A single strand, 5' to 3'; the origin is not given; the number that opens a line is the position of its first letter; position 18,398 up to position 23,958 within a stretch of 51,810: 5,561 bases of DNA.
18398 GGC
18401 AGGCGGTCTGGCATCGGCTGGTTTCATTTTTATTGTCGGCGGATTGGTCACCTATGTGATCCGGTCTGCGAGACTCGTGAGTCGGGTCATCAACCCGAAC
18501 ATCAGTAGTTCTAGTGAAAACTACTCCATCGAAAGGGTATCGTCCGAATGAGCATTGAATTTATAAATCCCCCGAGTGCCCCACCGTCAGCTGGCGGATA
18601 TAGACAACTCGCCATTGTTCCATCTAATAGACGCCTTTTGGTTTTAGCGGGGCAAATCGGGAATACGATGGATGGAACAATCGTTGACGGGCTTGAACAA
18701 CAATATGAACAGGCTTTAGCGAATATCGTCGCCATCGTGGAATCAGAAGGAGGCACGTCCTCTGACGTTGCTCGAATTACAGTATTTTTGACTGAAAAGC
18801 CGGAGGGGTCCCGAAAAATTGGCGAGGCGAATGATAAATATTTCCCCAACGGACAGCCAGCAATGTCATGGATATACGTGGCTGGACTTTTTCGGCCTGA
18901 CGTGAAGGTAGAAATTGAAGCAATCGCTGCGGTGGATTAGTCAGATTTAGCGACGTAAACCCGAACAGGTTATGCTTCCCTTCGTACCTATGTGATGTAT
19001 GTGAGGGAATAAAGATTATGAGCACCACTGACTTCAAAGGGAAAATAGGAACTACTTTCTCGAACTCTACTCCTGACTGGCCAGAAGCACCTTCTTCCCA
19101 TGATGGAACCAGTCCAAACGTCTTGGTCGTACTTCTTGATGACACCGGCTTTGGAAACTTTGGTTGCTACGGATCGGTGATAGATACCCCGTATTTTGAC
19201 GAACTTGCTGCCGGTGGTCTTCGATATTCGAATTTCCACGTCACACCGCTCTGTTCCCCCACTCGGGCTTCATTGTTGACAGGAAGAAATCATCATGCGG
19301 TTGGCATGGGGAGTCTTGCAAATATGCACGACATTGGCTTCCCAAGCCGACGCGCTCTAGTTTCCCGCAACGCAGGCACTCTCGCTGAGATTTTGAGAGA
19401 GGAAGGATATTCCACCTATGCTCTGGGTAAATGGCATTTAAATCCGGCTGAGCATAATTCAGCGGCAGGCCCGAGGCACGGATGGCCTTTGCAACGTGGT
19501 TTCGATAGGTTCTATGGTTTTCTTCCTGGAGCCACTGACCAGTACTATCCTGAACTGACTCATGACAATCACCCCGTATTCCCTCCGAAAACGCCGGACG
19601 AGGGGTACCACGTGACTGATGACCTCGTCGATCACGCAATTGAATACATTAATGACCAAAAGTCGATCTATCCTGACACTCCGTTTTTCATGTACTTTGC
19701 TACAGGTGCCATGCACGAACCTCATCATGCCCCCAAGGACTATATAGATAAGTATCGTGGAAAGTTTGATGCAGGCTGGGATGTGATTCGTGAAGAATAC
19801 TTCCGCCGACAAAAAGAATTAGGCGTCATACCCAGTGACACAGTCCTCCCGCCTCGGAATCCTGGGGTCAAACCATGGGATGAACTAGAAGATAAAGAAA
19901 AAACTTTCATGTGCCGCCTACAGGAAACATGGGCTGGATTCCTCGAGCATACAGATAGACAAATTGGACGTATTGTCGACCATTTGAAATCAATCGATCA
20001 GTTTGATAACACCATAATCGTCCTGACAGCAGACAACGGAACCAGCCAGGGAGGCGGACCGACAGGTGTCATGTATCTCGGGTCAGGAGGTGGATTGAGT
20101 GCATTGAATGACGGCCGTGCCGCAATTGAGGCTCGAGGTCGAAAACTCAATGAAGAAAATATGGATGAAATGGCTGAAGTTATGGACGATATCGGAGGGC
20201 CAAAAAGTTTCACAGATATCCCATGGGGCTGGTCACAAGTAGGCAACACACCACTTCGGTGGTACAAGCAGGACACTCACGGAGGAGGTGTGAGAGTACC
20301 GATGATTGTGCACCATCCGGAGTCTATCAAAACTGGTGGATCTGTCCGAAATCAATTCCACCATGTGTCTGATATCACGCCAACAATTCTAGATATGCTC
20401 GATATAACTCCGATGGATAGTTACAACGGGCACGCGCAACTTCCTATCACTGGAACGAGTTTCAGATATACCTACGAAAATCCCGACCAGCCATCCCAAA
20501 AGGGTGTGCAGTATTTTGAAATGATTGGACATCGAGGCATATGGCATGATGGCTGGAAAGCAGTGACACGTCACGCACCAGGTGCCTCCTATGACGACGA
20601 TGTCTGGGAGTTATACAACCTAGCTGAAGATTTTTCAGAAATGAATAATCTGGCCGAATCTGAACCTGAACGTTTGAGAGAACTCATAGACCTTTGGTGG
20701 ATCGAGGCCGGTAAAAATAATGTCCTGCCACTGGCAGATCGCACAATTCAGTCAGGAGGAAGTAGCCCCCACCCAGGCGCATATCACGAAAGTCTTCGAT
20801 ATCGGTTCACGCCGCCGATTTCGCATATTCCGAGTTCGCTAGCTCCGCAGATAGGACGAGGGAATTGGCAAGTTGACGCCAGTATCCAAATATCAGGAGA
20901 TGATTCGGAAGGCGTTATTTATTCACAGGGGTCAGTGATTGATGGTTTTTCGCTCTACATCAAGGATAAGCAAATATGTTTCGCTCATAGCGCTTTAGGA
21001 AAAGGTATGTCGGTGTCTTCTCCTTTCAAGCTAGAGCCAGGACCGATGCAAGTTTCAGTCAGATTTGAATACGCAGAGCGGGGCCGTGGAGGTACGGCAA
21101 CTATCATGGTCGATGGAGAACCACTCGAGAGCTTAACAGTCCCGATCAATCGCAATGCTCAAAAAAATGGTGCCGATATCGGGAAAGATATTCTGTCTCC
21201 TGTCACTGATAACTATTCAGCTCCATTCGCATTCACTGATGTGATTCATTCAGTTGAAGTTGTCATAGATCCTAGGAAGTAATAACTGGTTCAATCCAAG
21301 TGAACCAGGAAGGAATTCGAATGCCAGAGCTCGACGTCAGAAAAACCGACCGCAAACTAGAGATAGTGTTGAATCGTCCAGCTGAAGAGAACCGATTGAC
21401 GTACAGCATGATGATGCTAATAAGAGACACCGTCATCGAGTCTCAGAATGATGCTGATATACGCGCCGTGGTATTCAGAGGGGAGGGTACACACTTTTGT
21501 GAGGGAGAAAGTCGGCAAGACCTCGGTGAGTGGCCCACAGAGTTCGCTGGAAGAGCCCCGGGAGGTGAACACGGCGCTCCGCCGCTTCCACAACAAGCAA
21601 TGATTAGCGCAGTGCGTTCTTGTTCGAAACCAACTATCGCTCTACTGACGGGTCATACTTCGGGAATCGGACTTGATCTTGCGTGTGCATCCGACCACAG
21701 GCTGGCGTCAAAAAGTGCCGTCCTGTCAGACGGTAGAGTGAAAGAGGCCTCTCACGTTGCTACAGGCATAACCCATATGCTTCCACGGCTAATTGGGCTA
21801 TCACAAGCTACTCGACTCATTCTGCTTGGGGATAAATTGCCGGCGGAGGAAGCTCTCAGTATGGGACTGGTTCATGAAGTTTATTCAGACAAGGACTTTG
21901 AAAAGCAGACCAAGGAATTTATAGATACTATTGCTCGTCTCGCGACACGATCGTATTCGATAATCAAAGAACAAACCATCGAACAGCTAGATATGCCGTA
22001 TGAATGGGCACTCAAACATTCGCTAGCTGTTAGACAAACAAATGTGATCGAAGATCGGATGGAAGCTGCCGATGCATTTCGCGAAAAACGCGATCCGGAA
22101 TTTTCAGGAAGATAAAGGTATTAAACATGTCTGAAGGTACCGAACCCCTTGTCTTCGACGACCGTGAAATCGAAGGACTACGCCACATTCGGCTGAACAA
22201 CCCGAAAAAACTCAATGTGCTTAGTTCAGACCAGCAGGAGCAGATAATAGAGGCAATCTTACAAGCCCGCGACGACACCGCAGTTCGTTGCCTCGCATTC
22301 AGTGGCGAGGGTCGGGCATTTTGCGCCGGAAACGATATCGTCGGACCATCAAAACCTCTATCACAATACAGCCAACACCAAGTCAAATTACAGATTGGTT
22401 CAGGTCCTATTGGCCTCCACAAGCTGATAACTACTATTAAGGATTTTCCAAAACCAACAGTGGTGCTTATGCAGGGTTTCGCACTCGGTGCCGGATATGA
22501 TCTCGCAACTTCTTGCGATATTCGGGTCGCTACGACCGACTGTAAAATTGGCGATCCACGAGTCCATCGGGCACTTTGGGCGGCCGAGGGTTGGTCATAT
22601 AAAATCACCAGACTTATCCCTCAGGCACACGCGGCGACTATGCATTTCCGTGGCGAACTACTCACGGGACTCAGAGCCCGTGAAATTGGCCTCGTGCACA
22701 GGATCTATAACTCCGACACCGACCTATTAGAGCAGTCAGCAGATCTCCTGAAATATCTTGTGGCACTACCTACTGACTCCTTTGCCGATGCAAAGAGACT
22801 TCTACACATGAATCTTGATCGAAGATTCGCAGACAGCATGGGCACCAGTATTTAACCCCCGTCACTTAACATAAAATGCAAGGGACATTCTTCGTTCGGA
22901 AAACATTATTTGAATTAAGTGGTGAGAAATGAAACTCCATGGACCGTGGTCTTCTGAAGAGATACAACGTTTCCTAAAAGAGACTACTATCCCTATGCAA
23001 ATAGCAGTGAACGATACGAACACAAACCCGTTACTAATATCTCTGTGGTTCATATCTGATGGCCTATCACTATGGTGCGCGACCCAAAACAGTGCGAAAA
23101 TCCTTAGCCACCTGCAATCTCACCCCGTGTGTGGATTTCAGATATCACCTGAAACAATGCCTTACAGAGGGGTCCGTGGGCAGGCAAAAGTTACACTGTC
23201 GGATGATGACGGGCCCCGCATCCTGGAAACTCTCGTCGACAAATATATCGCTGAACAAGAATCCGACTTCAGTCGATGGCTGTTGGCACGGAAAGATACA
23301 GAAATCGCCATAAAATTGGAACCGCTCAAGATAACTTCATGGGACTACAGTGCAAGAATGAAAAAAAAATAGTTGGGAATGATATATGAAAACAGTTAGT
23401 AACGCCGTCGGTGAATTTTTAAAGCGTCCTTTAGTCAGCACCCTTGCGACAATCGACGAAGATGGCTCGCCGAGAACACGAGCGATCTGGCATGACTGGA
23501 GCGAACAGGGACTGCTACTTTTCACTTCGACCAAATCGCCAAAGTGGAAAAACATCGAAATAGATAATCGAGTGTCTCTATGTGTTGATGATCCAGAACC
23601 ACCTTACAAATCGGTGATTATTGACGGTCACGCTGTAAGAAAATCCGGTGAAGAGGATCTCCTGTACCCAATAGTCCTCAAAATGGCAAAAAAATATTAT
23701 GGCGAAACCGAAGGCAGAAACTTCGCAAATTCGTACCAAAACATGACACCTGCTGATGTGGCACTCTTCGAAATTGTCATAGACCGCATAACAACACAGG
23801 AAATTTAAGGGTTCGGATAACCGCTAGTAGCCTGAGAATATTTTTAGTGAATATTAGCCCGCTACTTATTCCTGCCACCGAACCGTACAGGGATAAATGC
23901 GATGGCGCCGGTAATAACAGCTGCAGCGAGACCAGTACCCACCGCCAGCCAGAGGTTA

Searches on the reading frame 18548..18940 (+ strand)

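Call 5: search_protein_families(library=pfam, proteins=[window:18548-18940:+])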
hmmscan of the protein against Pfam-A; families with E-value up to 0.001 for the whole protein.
window:18548-18940:+ (130 aa): 1 family
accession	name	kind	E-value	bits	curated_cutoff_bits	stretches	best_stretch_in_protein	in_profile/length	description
PF01042.26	Ribonuc_L-PSP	-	7.7e-21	74.8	27.3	1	10-129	3-121/121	Endoribonuclease L-PSP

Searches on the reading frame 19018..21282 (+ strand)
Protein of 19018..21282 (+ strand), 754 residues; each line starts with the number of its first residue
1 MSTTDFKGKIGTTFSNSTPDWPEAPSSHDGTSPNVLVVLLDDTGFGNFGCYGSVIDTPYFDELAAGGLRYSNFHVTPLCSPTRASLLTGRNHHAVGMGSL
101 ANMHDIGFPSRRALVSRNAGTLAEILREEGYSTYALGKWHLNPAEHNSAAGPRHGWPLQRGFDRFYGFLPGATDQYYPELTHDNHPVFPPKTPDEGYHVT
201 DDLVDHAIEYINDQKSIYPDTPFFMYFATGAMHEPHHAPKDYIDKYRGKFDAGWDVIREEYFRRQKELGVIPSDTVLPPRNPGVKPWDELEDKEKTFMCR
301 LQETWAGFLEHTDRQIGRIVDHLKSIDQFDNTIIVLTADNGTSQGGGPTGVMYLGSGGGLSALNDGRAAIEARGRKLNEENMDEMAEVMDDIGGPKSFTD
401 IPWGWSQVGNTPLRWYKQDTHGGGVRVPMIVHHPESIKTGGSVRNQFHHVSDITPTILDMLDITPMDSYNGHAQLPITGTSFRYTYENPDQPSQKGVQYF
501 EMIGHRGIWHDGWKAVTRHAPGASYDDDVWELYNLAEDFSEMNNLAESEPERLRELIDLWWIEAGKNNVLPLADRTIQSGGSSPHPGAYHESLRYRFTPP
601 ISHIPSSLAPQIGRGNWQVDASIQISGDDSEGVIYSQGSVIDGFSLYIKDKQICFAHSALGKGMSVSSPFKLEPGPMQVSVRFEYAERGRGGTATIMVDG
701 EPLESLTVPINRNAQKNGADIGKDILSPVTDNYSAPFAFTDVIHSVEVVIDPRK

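Call 5: search_protein_families(library=pfam, proteins=[window:19018-21282:+])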
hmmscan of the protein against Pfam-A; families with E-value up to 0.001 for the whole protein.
window:19018-21282:+ (754 aa): 2 families
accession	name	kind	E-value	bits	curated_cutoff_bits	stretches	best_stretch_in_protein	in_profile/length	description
PF00884.28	Sulfatase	-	4.1e-64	217.2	25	1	33-463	1-301/301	Sulfatase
PF16347.10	SGSH_C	-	3.3e-09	37.5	29.3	1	421-548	12-134/154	N-sulphoglucosamine sulphohydrolase, C-terminal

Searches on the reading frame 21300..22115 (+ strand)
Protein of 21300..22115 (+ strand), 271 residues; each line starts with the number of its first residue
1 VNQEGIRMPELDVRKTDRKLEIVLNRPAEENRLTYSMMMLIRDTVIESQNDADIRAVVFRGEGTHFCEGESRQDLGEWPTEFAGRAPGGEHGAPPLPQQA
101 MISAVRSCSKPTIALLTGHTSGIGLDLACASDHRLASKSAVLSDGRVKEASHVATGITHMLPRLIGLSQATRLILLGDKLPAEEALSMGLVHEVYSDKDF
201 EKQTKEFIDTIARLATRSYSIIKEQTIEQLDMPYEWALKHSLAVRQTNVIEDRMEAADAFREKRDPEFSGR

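Call 5: search_protein_families(library=pfam, proteins=[window:21300-22115:+])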
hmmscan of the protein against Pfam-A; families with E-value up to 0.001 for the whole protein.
window:21300-22115:+ (271 aa): 2 families
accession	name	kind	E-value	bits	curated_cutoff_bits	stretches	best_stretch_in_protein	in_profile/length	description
PF00378.25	ECH_1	-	3.5e-31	108.9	27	1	21-270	8-250/251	Enoyl-CoA hydratase/isomerase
PF16113.10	ECH_2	-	1.8e-17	64.3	27.2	1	22-224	4-201/335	Enoyl-CoA hydratase/isomerase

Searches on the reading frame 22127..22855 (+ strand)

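Call 5: search_protein_families(library=pfam, proteins=[window:22127-22855:+])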
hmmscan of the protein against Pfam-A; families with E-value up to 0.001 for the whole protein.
window:22127-22855:+ (242 aa): 2 families
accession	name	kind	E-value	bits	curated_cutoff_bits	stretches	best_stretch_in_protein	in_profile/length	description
PF00378.25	ECH_1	-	3.5e-27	95.8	27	1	16-232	4-211/251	Enoyl-CoA hydratase/isomerase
PF16113.10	ECH_2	-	8.9e-25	88.3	27.2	1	19-201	2-180/335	Enoyl-CoA hydratase/isomerase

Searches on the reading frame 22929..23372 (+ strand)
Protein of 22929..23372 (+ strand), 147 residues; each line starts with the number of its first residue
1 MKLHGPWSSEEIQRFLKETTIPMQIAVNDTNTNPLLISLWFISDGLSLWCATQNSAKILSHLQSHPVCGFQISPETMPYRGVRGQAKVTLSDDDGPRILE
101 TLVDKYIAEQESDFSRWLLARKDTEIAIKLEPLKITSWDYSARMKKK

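Call 5: search_protein_families(library=pfam, proteins=[window:22929-23372:+])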
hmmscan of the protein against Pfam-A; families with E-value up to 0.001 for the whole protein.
window:22929-23372:+ (147 aa): 1 family
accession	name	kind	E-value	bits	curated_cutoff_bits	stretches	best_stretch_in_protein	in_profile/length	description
PF12900.13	Pyridox_ox_2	-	0.0008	19.8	27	0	9-143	2-139/140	Pyridoxamine 5'-phosphate oxidase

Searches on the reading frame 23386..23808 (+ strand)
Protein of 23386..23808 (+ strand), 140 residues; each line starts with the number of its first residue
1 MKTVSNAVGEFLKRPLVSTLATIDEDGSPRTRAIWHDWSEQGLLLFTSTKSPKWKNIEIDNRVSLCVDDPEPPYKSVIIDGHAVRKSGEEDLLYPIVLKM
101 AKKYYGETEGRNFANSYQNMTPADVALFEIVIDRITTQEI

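Call 5: search_protein_families(library=pfam, proteins=[window:23386-23808:+])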
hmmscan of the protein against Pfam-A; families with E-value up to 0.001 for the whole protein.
window:23386-23808:+ (140 aa): 2 families
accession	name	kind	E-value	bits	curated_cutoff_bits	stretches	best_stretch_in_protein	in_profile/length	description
PF01243.27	PNPOx_N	-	6.2e-16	59.3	28.1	1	7-137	4-118/120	Pyridoxamine 5'-phosphate oxidase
PF12900.13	Pyridox_ox_2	-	0.00093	19.6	27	0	9-89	6-93/140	Pyridoxamine 5'-phosphate oxidase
